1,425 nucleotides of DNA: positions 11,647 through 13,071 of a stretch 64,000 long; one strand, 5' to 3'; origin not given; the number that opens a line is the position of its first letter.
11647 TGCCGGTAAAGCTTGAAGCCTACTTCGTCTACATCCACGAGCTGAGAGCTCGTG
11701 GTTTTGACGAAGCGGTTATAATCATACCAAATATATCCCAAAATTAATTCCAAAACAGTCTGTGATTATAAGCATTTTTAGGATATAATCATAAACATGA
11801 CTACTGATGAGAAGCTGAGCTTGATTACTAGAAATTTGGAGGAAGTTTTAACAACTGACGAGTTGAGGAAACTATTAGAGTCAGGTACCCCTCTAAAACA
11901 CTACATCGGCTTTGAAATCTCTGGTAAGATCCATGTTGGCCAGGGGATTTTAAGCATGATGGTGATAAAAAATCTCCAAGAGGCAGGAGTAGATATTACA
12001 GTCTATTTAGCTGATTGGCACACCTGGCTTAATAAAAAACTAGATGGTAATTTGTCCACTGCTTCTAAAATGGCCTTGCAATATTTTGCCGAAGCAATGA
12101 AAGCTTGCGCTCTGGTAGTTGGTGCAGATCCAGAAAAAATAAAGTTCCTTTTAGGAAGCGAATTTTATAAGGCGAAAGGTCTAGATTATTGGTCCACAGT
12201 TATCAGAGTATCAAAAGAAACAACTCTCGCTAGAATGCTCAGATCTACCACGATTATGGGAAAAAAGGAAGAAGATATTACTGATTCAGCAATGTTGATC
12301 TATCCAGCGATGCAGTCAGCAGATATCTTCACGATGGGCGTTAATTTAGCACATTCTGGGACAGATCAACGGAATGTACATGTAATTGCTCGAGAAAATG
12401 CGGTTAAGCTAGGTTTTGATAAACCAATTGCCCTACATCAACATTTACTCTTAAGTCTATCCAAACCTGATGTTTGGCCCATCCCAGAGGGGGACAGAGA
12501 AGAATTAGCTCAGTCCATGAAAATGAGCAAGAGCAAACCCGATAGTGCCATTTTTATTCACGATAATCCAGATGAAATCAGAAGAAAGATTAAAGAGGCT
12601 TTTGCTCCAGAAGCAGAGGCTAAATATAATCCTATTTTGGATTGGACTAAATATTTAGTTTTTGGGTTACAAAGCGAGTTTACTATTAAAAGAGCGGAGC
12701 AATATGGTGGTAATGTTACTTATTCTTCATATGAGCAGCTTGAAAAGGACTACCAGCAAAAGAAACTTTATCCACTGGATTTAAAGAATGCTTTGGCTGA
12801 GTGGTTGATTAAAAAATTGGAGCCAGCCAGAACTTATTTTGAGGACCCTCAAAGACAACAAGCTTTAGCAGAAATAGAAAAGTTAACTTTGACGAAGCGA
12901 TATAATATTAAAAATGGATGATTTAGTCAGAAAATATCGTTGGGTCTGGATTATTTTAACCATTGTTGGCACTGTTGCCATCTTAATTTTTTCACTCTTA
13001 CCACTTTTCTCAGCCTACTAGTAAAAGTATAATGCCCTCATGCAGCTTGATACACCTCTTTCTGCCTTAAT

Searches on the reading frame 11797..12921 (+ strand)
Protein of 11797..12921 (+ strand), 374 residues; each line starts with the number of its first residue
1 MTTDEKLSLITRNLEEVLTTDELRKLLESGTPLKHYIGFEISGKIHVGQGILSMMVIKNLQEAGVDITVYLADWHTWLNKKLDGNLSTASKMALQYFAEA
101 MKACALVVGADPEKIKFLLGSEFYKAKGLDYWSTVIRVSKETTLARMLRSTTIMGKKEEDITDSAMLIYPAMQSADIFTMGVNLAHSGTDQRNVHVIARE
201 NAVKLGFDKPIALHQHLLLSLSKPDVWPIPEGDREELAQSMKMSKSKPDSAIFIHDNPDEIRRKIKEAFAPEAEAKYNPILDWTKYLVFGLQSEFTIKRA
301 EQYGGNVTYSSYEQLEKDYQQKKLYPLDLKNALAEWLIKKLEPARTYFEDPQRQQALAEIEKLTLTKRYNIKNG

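Call 6: search_protein_families(library=ncbifam, proteins=[window:11797-12921:+])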
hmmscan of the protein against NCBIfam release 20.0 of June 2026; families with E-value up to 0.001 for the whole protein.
window:11797-12921:+ (374 aa): 8 families
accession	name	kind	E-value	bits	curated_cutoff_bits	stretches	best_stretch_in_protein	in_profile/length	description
NF006330.0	PRK08560.1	equivalog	1.2e-126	422.3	220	1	1-358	1-338/342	tyrosine--tRNA ligase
TIGR00234.1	tyrS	equivalog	1.9e-35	122.8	113.8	1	2-352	2-387/406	tyrosine--tRNA ligase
TIGR00233.1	trpS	equivalog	6.9e-29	101.2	176.75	1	37-356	7-299/328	tryptophan--tRNA ligase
NF008925.0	PRK12285.1-2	equivalog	1.5e-15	57.1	451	1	25-269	55-277/365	tryptophan--tRNA ligase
NF008927.0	PRK12285.1-4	equivalog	2.5e-15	56.4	478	1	22-270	63-287/385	tryptophan--tRNA ligase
NF008924.0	PRK12285.1-1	equivalog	3e-13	49.8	644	1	26-266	67-278/381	tryptophan--tRNA ligase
NF008926.0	PRK12285.1-3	equivalog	1.3e-06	27.5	320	1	241-269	316-344/429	tryptophan--tRNA ligase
NF008922.0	PRK12283.1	equivalog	3.5e-06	26.1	572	1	38-202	9-164/400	tryptophan--tRNA ligase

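Call 9: search_solved_structures(query=window:11797-12921:+, show_alignments=2)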
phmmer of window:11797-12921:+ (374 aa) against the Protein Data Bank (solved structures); distinct sequences matched with E-value up to 0.001: 61 (the best 60 are shown).
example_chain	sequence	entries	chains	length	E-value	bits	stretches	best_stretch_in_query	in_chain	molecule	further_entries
2cyc_A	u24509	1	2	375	4.8e-115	387.8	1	3-354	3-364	tyrosyl-tRNA synthetase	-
7fg6_A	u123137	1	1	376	1.5e-96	326.9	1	3-366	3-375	Tyrosine--tRNA ligase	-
2cya_A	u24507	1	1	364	3.1e-84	286.5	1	3-361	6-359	Tyrosyl-tRNA synthetase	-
2cyb_A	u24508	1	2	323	2.2e-64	221.2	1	3-346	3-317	Tyrosyl-tRNA synthetase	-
8zmi_A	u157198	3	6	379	6.9e-64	219.5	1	3-363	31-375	tyrosine--tRNA ligase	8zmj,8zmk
7sc6_A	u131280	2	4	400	8.6e-64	219.2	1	3-363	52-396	Tyrosine--tRNA ligase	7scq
5usf_A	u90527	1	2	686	4.9e-61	210.2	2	1-360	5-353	Tyrosyl-tRNA synthetase, putative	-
3p0h_A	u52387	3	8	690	5.8e-61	209.9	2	1-360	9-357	Tyrosyl-tRNA synthetase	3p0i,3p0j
3vgj_A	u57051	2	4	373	5.6e-59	203.4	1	13-367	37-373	Tyrosyl-tRNA synthetase, putative | tyrosine--tRNA ligase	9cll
7ror_A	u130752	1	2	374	5.7e-59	203.4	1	13-367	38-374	Tyrosine--tRNA ligase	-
7ros_A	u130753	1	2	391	6.8e-59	203.1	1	13-367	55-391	Tyrosine--tRNA ligase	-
7rot_A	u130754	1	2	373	9.4e-59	202.7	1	13-367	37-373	Tyrosine--tRNA ligase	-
1j1u_A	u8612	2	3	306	6e-53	183.6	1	6-345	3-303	Tyrosyl-tRNA synthetase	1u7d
4pbs_A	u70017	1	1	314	4.3e-50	174.2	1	6-346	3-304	Tyrosine--tRNA ligase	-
1zh6_A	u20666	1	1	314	4.9e-50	174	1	6-346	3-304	Tyrosyl-tRNA synthetase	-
1h3e_A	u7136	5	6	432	2.6e-09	40.1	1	2-219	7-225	TYROSYL-TRNA SYNTHETASE | Tyrosine--tRNA ligase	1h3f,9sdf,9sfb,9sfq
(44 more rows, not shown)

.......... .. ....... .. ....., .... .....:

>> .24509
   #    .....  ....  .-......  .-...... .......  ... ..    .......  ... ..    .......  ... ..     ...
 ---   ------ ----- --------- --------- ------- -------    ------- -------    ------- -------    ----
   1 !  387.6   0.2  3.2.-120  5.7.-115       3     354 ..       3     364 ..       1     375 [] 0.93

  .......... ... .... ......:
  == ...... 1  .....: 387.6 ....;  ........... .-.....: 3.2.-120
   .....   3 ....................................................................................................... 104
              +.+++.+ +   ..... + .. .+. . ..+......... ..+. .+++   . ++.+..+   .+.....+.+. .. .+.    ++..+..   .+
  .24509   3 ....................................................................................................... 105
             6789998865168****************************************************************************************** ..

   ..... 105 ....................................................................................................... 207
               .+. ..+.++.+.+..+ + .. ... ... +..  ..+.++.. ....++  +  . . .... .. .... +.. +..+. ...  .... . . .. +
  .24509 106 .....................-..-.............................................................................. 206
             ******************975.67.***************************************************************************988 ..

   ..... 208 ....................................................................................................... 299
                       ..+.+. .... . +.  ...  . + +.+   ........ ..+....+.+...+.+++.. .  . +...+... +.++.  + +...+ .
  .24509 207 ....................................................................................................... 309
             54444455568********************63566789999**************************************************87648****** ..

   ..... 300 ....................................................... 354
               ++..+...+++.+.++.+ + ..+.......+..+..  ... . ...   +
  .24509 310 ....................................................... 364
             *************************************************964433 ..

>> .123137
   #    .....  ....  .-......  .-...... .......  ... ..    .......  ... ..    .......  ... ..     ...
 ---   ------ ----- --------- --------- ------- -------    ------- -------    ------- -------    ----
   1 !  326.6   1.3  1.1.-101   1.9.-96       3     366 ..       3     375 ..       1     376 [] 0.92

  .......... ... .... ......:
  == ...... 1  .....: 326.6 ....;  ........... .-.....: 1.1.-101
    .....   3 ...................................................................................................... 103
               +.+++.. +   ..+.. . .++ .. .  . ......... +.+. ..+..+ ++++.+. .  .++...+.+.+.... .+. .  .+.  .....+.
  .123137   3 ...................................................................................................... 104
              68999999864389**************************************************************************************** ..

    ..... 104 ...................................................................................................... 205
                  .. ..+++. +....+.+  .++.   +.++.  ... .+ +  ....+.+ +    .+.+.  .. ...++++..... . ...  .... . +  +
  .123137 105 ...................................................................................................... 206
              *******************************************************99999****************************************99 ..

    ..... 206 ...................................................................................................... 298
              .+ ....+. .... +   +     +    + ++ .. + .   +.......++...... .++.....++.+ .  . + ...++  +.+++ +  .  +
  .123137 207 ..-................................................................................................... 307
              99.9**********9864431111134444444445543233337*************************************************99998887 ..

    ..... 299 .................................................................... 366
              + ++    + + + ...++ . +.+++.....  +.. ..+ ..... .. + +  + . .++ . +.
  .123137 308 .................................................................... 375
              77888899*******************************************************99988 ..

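Call 13: find_encoding_contigs(protein=window:11797-12921:+, flank=10000, max_places=6)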
Protein window:11797-12921:+ (374 aa): 1 contig read that carries it; 1 place shown.
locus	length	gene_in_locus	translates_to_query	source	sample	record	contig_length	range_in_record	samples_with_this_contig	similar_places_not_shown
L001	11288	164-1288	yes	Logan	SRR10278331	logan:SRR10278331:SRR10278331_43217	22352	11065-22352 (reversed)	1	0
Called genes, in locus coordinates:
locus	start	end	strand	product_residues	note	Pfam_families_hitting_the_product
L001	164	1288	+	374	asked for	PF00579:tRNA-synt_1b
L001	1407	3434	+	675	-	PF17191:RecG_wedge, PF01336:tRNA_anti-codon, PF00270:DEAD, PF04851:ResIII, PF00271:Helicase_C, PF19833:RecG_dom3_C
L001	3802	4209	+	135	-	PF01029:NusB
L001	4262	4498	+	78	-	PF00550:PP-binding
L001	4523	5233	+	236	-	PF22935:RM44_endonuclase (faint), PF14622:Ribonucleas_3_3, PF00636:Ribonuclease_3, PF14709:DND1_DSRM (weak), PF00035:dsrm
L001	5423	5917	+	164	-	PF00886:Ribosomal_S16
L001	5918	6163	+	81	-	PF13083:KH_KhpA-B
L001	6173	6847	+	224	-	PF01746:tRNA_m1G_MT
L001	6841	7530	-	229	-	PF04350:PilO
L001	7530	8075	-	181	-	-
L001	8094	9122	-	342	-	PF11104:PilM_2, PF06723:MreB_Mbl (weak), PF14450:FtsA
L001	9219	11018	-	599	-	-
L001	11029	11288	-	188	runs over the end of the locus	-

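Call 14: find_related_loci(query=window:11797-12921:+, collection=genome_contigs, flank=10000)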
Query window:11797-12921:+ (374 aa) in genome_contigs; peptide patterns used: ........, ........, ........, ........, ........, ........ (x = any residue, [..] = any of these).
111 stretches matched a pattern; 73 encode a relative of the query (tblastn E <= 1e-3); 73 distinct loci.
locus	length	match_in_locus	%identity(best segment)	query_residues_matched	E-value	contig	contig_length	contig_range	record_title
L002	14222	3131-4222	69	1-363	4e-176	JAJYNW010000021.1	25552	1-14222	MAG: bacterium isolate DBS2-4.bin98 NODE_3240_length_25552_cov_4.38026, whole genome shotgun sequence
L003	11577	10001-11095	68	1-364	3e-173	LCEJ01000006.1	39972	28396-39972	MAG: Candidatus Daviesbacteria bacterium GW2011_GWA2_42_7 UV41_C0006, whole genome shotgun sequence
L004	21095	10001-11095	65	1-364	2e-169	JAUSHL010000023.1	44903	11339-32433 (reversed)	MAG: Candidatus Daviesbacteria bacterium isolate E14_metabat.bin.192 E14_k141_1697529, whole genome shotgun sequence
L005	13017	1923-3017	65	1-364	2e-168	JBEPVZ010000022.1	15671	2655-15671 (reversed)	MAG: Candidatus Daviesbacteria bacterium isolate 22E.vamb.044 NODE_3209_length_15671_cov_7.600858, whole genome shotgun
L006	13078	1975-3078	66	1-364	1e-167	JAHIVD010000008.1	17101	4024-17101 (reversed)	MAG: Patescibacteria group bacterium isolate MM_PC_MetaG.mb.55 MM_PC_MetaG.mb.55_k141_232375, whole genome shotgun seque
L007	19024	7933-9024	71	1-364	4e-179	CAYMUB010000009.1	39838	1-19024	MAG TPA_asm: uncultured Gammaproteobacteria bacterium isolate binchicken_co203_488 genome assembly, contig: k141_1084360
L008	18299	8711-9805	67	1-364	2e-162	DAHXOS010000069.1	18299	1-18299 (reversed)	MAG TPA_asm: bacterium isolate clean1861 k141_115187, whole genome shotgun sequence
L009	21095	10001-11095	63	1-367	7e-162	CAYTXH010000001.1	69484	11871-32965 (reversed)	MAG TPA_asm: uncultured Gammaproteobacteria bacterium isolate SRP278252_co2_10 genome assembly, contig: NODE_607_length_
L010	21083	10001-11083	64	1-364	2e-161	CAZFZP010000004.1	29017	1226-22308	MAG TPA_asm: uncultured Gammaproteobacteria bacterium isolate SRP050083_co3_227 genome assembly, contig: NODE_1093_lengt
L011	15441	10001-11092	65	1-364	5e-161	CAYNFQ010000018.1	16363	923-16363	MAG TPA_asm: uncultured Gammaproteobacteria bacterium isolate binchicken_co110_279 genome assembly, contig: NODE_7644_le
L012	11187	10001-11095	64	1-364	5e-161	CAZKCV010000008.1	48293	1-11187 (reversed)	MAG TPA_asm: uncultured Gammaproteobacteria bacterium isolate binchicken_co251_142 genome assembly, contig: NODE_1011_le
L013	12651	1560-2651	64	1-364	1e-160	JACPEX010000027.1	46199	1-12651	MAG: Candidatus Daviesbacteria bacterium isolate NC_groundwater_346_Ag_B-0.1um_38_13 GD18-4_B1_scaffold_981059, whole ge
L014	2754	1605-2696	65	1-364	3e-170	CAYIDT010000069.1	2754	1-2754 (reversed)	MAG TPA_asm: uncultured Gammaproteobacteria bacterium isolate ERP119705_co1_249 genome assembly, contig: NODE_82012_leng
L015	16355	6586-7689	61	1-369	2e-160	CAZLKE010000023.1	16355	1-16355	MAG TPA_asm: uncultured Gammaproteobacteria bacterium isolate SRP050083_co1_414 genome assembly, contig: NODE_1480_lengt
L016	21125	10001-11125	63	1-364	4e-160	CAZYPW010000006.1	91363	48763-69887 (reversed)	MAG TPA_asm: uncultured Gammaproteobacteria bacterium isolate binchicken_co38_269 genome assembly, contig: NODE_628_leng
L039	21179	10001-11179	56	1-364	5e-136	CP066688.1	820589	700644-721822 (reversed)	MAG: Candidatus Daviesbacteria bacterium isolate NC_groundwater_497_Ag_S-0.1um_39_22 chromosome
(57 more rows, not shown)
